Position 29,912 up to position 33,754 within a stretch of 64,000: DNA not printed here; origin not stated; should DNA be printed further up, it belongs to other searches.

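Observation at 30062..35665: Three-gene operon of unknown function (giant scaffold-like protein, mini-Hsp70-like protein, TPR-like protein) in the slot directly upstream of valS-folC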

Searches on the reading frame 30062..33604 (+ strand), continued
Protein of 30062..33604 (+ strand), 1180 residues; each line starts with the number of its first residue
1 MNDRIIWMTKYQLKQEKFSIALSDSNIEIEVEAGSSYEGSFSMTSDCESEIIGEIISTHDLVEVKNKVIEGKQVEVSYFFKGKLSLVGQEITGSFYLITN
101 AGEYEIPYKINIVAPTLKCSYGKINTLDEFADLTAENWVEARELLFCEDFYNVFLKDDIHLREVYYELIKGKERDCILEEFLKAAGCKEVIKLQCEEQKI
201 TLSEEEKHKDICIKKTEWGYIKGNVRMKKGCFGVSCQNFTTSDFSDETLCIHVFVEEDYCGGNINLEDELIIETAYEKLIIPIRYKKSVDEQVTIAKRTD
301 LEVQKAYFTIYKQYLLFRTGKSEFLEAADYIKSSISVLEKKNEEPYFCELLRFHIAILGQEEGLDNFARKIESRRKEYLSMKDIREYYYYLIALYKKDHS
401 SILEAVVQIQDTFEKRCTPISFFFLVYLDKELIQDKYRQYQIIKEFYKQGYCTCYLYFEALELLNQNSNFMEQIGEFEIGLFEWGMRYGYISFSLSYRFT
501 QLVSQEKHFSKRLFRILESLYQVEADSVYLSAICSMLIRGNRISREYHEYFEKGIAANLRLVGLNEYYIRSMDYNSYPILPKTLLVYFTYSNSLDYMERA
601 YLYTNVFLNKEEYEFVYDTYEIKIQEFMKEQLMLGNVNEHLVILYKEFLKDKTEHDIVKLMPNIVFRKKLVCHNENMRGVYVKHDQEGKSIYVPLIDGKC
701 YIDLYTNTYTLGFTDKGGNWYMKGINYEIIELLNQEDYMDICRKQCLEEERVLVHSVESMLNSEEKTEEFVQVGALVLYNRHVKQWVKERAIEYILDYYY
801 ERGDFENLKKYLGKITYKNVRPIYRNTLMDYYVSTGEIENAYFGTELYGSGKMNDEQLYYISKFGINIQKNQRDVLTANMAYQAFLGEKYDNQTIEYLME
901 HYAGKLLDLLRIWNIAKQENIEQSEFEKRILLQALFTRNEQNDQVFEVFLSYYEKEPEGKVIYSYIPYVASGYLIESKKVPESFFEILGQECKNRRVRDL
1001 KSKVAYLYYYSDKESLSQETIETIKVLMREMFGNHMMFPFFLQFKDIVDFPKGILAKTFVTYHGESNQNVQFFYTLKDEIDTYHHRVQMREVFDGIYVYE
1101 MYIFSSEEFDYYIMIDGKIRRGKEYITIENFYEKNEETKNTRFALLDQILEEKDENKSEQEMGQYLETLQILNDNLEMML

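Call 28: search_protein_families(library=pfam, proteins=[L001:13733-14905:+, L003:13890-15065:+, L016:11789-13984:+, L001:11572-12837:+, L001:12850-13746:+, L017:11496-12845:+], max_evalue=1)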
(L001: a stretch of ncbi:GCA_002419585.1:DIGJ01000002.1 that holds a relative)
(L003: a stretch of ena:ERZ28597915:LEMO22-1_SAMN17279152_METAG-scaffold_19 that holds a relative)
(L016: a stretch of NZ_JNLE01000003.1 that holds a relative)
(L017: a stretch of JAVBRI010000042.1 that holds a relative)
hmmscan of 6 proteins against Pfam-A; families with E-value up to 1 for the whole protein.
L001:13733-14905:+ (390 aa): 4 families
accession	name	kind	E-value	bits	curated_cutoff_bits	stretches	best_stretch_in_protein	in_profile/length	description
PF22217.1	ACDH-11_C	-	0.055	14.3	27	1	47-96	9-59/122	Acyl-CoA dehydrogenase 11 C-terminal domain-like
PF05745.16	CRPA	-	0.057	13.9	23.6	1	172-241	58-134/150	Chlamydia 15 kDa cysteine-rich outer membrane protein (CRPA)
PF11241.13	DUF3043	-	0.29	11.6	25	1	82-225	5-128/171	Protein of unknown function (DUF3043)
PF14181.11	YqfQ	-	0.57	10.8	27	1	39-138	49-150/166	YqfQ-like protein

L003:13890-15065:+ (391 aa): 1 family
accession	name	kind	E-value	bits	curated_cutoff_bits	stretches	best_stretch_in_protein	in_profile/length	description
PF13194.11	DUF4010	-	0.031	14.4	30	1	172-232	57-116/210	Domain of unknown function (DUF4010)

L016:11789-13984:+ (731 aa): 2 families
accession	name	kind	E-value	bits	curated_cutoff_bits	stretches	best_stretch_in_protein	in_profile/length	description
PF18980.5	DUF5716_C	-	1.2e-90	303.9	34.7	1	135-435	1-296/296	Family of unknown function (DUF5716) C-terminal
PF14938.12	SNAP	-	0.049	13.5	25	1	553-655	146-248/282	Soluble NSF attachment protein, SNAP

L001:11572-12837:+ (421 aa): 2 families
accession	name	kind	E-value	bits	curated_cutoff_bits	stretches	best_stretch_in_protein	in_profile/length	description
PF18980.5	DUF5716_C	-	1.4e-86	290.6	34.7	1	123-421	1-296/296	Family of unknown function (DUF5716) C-terminal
PF07692.16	Fea1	-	0.2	11.1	25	1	263-321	59-119/359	Low iron-inducible periplasmic protein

L001:12850-13746:+ (298 aa): 4 families
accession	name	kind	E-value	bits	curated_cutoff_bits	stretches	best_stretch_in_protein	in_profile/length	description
PF13424.12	TPR_12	-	0.013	16.1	30.1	1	154-184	3-33/77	Tetratricopeptide repeat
PF07719.23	TPR_2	-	0.014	15.9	27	1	156-186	3-33/34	Tetratricopeptide repeat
PF08542.16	Rep_fac_C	-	0.025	15.4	23.6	0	241-272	37-68/88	Replication factor C C-terminal domain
PF11832.13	DUF3352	-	0.15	11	26.8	1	39-140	84-172/536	Protein of unknown function (DUF3352)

L017:11496-12845:+ (449 aa): 3 families
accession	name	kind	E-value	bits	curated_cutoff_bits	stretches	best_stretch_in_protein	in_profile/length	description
PF18980.5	DUF5716_C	-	1.9e-92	309.8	34.7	1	147-444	2-295/296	Family of unknown function (DUF5716) C-terminal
PF11008.14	DUF2846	-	0.051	14.1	34.3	1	192-251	22-74/92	Protein of unknown function (DUF2846)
PF17690.6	DUF5537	-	0.18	11.9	28.4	1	9-61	28-80/160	Family of unknown function (DUF5537)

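Call 32: search_protein_families(library=padloc, proteins=[window:30062-33604:+, L001:13733-14905:+, L001:11572-12837:+], max_evalue=0.1)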
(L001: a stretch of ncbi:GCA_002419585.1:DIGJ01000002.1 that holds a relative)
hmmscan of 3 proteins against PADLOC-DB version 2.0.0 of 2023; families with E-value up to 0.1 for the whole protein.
window:30062-33604:+ (1180 aa): 0 families

L001:13733-14905:+ (390 aa): 0 families

L001:11572-12837:+ (421 aa): 0 families
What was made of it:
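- On CoCoNuT / McrBC-type defence systems with an Hsp70-like CnuD: No PADLOC hit (call 32).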

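Call 33: search_protein_families(library=phrogs, proteins=[window:30062-33604:+, L001:13733-14905:+, L001:11572-12837:+], max_evalue=0.1)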
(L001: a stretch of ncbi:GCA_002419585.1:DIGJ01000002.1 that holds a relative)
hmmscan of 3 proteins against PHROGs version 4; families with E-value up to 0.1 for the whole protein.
window:30062-33604:+ (1180 aa): 0 families

L001:13733-14905:+ (390 aa): 0 families

L001:11572-12837:+ (421 aa): 0 families
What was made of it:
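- There is no PADLOC or PHROG hit (calls 32, 33).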

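Call 39: predict_structure(alignment_id=A2)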
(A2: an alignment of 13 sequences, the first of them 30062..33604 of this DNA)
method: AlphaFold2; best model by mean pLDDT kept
length: 1180 residues; sequences in the alignment: 13
mean_pLDDT: 81.2   pTM: 0.53
mean pLDDT of the five models: 81.2, 81.0, 78.1, 77.6, 76.5
residues with pLDDT >= 90: 277; 70-90: 713; 50-70: 144; < 50: 46
segments of 3 or more residues with pLDDT < 50: 289-299, 543-549, 1125-1140, 1173-1180
pLDDT, mean of each block of 10 residues (from residue 1): 61 59 91 89 84 88 87 91 83 90 90 89 90 93 92 84 89 93 92 88 84 91 89 89 89 78 74 91 73 36 78 78 84 86 82 86 82 86 86 87 89 82 87 88 86 83 90 87 83 89 77 84 79 69 49 54 69 72 80 81 90 86 90 89 88 81 92 91 88 92 90 91 91 86 87 90 86 87 85 89 85 74 81 87 84 88 88 83 92 92 89 91 87 74 80 77 81 76 87 79 87 84 87 74 78 64 72 68 74 72 62 71 44 43 55 69 68 42
secondary structure, 60 per line:
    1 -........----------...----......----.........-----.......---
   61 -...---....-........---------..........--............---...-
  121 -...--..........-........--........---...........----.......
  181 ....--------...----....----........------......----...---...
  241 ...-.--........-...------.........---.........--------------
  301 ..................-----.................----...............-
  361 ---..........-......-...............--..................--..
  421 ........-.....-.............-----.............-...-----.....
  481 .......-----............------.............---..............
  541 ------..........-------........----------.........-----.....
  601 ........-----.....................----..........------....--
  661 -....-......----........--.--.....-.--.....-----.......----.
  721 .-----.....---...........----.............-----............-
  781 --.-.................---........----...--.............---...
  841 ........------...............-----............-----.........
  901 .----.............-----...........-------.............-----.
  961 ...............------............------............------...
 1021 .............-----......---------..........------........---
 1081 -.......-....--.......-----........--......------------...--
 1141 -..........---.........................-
elements in order (helices of 4 or more, strands of 3 or more residues): H2-9 E20-22 E27-32 E37-45 E51-57 E62-64 E68-71 E73-80 E90-99 E102-113 E117-119 E122-124 H127-136 H138-145 H148-155 H159-169 H174-184 E193-195 E200-203 E208-215 E222-227 E232-234 E238-240 E248-255 E266-274 E278-286 H301-318 H324-340 H345-359 H364-373 H375-380 H382-396 H399-416 H419-428 H430-434 H436-448 H454-466 H476-487 H493-504 H511-523 H527-540 H547-556 H564-571 H582-590 H596-608 H614-634 H639-648 H655-658 H662-665 E667-672 E677-684 E690-694 E699-703 E709-715 E727-731 H735-745 H750-762 H768-779 H785-801 H805-812 H822-834 H838-848 H855-869 H875-886 H892-901 H906-918 H924-934 H942-954 H960-975 H982-993 H1000-1011 H1018-1033 H1039-1044 E1057-1063 E1070-1077 E1082-1088 E1090-1093 E1096-1102 E1108-1115 E1118-1123 H1142-1151 H1155-1179
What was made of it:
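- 30062..33604 (+): P1, 1180 aa, DUF5717 family scaffold protein (cytoplasmic, no TM). AF2 pLDDT 81 (call 39).
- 30119..30433 (+): P1 Ig-like beta-sandwich 1 (aa 20-124), ASH/MSP/PapD-like. AF2 strands (call 39).
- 30434..30637 (+): P1 helical linker (aa 125-192) carrying the conserved EEFL...K motif; among the most conserved segments. AF2 helices 127-184 (call 39).
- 30932..32059 (+): P1 TPR-like alpha-solenoid, first half (aa 291-666). AF2 helices 301-665 (call 39).
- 32060..32263 (+): P1 inserted small beta-domain (aa 667-734). AF2 strands 667-731 (call 39).
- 32264..33211 (+): P1 alpha-solenoid, second half (aa 735-1050). AF2 helices 735-1044 (call 39).
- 33212..33601 (+): P1 C-terminal beta-domain (aa 1051-1125) and acidic helical tail (aa 1126-1180). 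AF2 (call 39).
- Checked: P1 architecture (AF2, pLDDT 81, call 39)
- P1 is very large and multi-domain (call 39).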

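Call 44: fold_search(model_id=the predicted structure, library=pdb)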
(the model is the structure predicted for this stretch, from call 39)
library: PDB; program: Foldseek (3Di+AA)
matches with E <= 10: 1614; with E <= 0.001: 49
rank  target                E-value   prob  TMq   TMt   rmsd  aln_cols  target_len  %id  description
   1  9ijj_h                1.9e-07  1.00  0.08  0.07  28.8       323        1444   12  In situ structure of the central apparatus in mouse sperm axoneme. (released 2025-06-04)
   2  7sqc_F0               2.6e-07  1.00  0.08  0.27  15.6       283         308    8  Ciliary C1 central pair apparatus isolated from Chlamydomonas reinhardtii (released 2022-04-13)
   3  7som_D                3.0e-07  1.00  0.08  0.06  28.2       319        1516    8  Ciliary C2 central pair apparatus isolated from Chlamydomonas reinhardtii (released 2022-04-13)
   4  9ijj_O                4.8e-07  1.00  0.08  0.07  14.9       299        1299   10  In situ structure of the central apparatus in mouse sperm axoneme. (released 2025-06-04)
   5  7sqc_2A               6.7e-07  1.00  0.08  0.12  14.7       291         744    5  Ciliary C1 central pair apparatus isolated from Chlamydomonas reinhardtii (released 2022-04-13)
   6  7sqc_O0               1.2e-06  1.00  0.08  0.08  18.3       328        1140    9  Ciliary C1 central pair apparatus isolated from Chlamydomonas reinhardtii (released 2022-04-13)
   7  9ijj_E                1.4e-06  1.00  0.07  0.18  16.2       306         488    8  In situ structure of the central apparatus in mouse sperm axoneme. (released 2025-06-04)
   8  7sqc_2B               1.7e-06  1.00  0.08  0.12  14.7       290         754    5  Ciliary C1 central pair apparatus isolated from Chlamydomonas reinhardtii (released 2022-04-13)
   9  7sqc_F1               2.3e-06  1.00  0.08  0.18  15.5       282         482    8  Ciliary C1 central pair apparatus isolated from Chlamydomonas reinhardtii (released 2022-04-13)
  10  7sqc_T1               3.4e-06  1.00  0.07  0.14  18.9       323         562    9  Ciliary C1 central pair apparatus isolated from Chlamydomonas reinhardtii (released 2022-04-13)
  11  7sqc_T0               3.9e-06  1.00  0.07  0.15  18.6       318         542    8  Ciliary C1 central pair apparatus isolated from Chlamydomonas reinhardtii (released 2022-04-13)
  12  7sqc_T2               4.0e-06  1.00  0.09  0.16  13.5       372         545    8  Ciliary C1 central pair apparatus isolated from Chlamydomonas reinhardtii (released 2022-04-13)
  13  9ijj_L                4.0e-06  1.00  0.07  0.32  20.1       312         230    8  In situ structure of the central apparatus in mouse sperm axoneme. (released 2025-06-04)
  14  7sqc_T3               6.1e-06  1.00  0.09  0.27  13.6       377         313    8  Ciliary C1 central pair apparatus isolated from Chlamydomonas reinhardtii (released 2022-04-13)
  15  9ijj_C                7.5e-06  1.00  0.07  0.09  18.0       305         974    8  In situ structure of the central apparatus in mouse sperm axoneme. (released 2025-06-04)
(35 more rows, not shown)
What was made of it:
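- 30119..30433 (+): Foldseek hits to hydin-type central-apparatus proteins, CEP192 SPD-2, OCRL1 ASH and CsuC (call 44).
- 30932..32059 (+): Foldseek hits to Ski3, Ctr9, SYF1 and IFT-A, all with low TM scores (call 44).
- Closest known: TPR co-chaperones and TPR scaffolds. Same: The P1 solenoid resembles Ski3, Ctr9, SYF1 and IFT-A type TPR scaffolds (call 44).
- Closest known: ASH / MSP / PapD-like Ig domains. Same: The tandem N-terminal sandwiches of P1 match these folds at Foldseek E 2e-7 to 1e-4 (call 44).
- P1 architecture and fold matches are in calls 39 and 44.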
